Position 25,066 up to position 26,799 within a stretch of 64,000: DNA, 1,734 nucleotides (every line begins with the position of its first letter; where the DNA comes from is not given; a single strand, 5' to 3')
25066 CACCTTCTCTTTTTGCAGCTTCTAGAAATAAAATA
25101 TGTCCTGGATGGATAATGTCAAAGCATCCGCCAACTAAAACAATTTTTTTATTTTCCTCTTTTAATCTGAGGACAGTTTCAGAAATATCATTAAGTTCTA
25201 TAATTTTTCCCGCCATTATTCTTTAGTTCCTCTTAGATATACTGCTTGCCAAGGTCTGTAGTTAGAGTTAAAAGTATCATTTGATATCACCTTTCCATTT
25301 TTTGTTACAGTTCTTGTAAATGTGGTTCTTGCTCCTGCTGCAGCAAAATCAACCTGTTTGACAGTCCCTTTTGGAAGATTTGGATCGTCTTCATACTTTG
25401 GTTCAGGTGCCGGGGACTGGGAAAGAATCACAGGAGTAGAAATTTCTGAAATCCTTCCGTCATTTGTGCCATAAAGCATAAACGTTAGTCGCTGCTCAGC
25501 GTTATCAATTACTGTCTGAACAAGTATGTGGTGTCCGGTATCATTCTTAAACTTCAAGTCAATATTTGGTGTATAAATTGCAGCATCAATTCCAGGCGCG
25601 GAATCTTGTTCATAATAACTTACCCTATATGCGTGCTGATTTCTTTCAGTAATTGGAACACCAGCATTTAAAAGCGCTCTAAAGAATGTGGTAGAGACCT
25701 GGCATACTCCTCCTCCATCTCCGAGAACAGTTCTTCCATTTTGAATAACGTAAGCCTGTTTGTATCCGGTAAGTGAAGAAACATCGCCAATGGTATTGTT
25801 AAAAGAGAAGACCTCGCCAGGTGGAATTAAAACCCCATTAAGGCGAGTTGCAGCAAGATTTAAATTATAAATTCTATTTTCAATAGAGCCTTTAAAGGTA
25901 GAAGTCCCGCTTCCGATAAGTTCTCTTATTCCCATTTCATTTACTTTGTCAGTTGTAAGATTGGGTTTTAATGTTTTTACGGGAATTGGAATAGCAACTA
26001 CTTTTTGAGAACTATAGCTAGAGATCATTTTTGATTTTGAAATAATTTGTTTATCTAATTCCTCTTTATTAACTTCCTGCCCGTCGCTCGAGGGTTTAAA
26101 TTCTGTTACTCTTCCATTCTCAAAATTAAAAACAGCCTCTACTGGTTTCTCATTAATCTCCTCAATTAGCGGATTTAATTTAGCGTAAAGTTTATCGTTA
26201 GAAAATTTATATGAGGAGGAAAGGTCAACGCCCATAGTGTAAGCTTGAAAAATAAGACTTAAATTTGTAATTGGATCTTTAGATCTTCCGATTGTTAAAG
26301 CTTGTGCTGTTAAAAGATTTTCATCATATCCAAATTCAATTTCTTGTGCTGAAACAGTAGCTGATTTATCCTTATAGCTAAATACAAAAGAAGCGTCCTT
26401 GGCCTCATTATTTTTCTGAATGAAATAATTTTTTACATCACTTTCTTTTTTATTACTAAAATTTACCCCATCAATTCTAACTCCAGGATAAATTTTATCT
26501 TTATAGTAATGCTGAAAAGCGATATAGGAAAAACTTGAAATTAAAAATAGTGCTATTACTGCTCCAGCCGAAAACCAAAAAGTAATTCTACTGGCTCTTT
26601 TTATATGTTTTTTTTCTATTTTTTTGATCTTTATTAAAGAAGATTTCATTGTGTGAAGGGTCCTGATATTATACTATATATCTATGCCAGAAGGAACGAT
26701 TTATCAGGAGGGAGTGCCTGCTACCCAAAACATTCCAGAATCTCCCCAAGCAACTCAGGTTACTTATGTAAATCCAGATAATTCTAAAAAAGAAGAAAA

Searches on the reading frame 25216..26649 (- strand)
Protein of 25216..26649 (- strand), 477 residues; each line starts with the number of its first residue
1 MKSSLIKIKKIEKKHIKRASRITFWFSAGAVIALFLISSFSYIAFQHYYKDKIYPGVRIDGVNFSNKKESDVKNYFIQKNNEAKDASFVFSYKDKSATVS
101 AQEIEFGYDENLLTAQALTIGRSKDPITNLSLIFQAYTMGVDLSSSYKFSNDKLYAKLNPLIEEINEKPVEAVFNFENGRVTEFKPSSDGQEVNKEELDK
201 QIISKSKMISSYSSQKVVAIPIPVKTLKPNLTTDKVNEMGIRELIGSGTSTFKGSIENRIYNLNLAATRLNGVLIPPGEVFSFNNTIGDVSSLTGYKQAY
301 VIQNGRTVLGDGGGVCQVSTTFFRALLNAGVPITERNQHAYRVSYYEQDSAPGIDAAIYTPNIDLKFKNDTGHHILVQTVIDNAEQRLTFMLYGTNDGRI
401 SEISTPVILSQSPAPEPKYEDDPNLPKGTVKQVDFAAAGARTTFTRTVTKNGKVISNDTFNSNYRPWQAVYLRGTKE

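Call 52: search_protein_families(library=pfam, proteins=[window:25216-26649:-], max_evalue=0.0001)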
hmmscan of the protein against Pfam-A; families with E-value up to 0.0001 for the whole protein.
window:25216-26649:- (477 aa): 3 families
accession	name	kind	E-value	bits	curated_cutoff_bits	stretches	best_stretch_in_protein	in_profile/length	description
PF04294.18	VanW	-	3.4e-42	143.5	27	1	258-390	1-127/130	VanW like protein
PF12229.13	PG_binding_4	-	9.6e-14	52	22.1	1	98-206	2-108/117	Putative peptidoglycan binding domain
PF07501.17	G5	-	5.7e-10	39.7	23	1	414-476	11-75/75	G5 domain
